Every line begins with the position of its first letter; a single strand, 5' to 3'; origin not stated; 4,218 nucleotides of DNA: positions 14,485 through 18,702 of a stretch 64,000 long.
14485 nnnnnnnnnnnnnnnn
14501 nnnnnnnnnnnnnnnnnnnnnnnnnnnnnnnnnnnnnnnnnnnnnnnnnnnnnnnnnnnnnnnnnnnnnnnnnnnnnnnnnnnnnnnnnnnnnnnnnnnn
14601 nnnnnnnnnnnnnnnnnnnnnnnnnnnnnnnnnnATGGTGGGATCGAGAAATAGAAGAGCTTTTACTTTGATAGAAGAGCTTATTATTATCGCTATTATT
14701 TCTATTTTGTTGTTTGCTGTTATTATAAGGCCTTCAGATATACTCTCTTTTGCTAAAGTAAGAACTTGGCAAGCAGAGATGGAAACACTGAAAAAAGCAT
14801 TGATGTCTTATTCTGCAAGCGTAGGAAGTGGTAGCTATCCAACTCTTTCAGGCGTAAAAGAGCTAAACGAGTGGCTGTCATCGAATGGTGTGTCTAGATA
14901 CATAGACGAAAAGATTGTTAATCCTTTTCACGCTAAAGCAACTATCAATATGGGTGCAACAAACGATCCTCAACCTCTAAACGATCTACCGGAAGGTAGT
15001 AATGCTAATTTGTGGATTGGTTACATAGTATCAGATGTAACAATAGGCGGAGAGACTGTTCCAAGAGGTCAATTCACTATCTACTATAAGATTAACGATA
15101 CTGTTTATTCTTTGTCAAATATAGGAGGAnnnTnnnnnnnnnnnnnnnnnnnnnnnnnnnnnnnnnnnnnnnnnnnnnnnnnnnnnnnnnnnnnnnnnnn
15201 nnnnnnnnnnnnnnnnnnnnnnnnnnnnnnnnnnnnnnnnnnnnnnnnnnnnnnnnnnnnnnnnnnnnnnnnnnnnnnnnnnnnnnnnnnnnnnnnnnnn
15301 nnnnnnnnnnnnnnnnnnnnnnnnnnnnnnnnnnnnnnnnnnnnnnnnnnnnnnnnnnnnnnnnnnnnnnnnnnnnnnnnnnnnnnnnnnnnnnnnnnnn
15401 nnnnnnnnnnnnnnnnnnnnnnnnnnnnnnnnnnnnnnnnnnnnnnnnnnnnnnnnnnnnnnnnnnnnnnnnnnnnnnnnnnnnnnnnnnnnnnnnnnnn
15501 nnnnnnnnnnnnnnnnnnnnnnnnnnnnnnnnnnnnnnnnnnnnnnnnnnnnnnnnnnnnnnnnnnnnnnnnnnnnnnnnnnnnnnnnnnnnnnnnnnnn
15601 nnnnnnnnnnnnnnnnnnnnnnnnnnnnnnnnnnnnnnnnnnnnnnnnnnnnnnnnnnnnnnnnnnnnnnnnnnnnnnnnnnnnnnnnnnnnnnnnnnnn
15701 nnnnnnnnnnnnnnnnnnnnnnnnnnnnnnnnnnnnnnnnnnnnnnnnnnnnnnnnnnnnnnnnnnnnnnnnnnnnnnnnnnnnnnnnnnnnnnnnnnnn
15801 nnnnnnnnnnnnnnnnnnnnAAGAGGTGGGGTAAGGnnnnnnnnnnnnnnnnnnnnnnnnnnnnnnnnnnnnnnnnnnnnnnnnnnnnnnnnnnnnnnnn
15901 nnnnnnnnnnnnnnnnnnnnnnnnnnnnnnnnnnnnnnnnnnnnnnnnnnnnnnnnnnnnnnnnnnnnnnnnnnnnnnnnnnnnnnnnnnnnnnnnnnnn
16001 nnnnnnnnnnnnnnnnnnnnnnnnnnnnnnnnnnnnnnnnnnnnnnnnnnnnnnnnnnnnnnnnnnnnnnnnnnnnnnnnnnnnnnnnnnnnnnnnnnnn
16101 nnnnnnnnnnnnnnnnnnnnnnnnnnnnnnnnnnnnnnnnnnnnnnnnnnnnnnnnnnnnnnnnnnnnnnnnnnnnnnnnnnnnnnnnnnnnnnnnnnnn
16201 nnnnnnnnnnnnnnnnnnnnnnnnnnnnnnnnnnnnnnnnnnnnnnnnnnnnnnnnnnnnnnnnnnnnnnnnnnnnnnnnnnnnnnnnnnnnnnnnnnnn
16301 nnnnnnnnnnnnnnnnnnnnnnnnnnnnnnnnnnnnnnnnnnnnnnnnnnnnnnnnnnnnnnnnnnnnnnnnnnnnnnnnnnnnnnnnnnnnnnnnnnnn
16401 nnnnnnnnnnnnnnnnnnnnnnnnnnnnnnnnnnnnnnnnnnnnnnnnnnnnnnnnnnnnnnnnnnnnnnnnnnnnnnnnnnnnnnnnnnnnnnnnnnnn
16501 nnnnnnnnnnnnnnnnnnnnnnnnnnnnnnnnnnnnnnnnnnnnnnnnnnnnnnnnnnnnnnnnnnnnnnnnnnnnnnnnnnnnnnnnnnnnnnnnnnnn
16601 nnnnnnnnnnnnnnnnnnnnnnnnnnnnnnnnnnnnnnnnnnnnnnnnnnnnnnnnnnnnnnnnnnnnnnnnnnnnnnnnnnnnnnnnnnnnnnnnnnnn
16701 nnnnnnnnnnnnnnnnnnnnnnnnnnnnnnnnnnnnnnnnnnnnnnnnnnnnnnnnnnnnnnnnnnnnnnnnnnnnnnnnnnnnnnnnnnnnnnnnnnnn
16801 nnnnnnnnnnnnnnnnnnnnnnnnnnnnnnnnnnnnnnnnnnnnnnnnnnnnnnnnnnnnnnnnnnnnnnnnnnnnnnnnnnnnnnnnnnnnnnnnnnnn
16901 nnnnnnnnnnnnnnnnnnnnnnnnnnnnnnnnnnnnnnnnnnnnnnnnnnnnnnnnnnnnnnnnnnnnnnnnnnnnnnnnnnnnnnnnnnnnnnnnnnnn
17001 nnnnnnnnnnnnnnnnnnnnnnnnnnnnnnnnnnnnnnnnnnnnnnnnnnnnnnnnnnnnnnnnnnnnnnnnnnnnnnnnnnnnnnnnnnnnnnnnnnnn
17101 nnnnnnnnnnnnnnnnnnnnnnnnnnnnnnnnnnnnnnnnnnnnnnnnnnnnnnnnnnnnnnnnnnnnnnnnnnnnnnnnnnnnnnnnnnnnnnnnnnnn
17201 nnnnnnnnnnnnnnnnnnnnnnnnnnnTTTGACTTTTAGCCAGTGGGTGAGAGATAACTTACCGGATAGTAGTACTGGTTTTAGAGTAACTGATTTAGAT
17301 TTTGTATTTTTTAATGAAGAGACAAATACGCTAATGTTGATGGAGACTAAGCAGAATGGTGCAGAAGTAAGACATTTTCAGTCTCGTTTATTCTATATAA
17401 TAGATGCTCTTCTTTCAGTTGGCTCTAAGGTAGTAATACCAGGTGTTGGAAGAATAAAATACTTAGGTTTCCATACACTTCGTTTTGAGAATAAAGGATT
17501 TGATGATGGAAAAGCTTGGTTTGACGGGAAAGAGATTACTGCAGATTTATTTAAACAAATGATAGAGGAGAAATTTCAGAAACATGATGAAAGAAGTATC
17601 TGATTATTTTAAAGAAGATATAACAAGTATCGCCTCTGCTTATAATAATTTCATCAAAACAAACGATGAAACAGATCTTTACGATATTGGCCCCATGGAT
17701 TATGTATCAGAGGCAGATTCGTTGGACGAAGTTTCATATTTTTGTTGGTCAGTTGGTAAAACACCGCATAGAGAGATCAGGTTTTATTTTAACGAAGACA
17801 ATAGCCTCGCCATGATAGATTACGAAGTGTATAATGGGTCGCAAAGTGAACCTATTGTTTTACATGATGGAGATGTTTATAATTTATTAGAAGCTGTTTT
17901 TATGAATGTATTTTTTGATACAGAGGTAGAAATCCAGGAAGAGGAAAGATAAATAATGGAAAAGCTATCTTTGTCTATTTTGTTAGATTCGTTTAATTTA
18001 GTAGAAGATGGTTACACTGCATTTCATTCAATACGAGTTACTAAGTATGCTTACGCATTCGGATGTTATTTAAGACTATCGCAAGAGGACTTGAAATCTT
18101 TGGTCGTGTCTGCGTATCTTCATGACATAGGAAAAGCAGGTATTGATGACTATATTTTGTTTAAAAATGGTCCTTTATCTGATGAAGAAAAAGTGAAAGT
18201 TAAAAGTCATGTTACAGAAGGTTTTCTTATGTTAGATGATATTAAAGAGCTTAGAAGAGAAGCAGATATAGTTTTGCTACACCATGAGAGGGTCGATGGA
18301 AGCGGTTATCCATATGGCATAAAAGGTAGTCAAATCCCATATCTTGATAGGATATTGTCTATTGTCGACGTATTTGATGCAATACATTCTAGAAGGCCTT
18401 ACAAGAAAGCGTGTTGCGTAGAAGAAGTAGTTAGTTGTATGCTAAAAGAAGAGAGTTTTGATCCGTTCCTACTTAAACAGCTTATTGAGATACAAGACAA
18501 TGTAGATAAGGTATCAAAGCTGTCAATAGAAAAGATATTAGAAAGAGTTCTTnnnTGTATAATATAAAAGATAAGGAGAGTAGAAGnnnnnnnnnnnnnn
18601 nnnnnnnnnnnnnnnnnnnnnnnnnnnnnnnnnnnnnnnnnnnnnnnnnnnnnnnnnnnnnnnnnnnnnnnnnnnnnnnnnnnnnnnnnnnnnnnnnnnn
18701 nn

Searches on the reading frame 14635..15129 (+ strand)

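Call 50: search_protein_families(library=pfam, proteins=[window:14635-15129:+], max_evalue=0.001)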
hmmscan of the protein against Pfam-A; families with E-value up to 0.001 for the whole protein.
window:14635-15129:+ (165 aa): 1 family
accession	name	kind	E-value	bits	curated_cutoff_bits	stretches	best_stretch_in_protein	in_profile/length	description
PF07963.17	N_methyl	-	9.3e-05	22.3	21.2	1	5-29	2-26/27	Prokaryotic N-terminal methylation motif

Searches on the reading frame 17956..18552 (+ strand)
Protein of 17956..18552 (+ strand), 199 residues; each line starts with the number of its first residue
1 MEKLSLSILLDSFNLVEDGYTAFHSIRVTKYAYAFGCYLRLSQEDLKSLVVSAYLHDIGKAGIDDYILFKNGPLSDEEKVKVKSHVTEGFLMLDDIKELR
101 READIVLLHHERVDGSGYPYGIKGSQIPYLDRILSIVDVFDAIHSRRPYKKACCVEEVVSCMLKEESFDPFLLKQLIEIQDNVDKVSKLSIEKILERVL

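Call 50: search_protein_families(library=pfam, proteins=[window:17956-18552:+], max_evalue=0.001)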
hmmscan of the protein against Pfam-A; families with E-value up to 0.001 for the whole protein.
window:17956-18552:+ (199 aa): 2 families
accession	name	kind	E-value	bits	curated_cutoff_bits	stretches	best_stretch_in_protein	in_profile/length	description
PF13487.12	HD_5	-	4e-28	98.7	27.2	1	24-170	17-168/170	HD domain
PF01966.28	HD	-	4.7e-17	62.8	22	1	24-142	4-115/116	HD domain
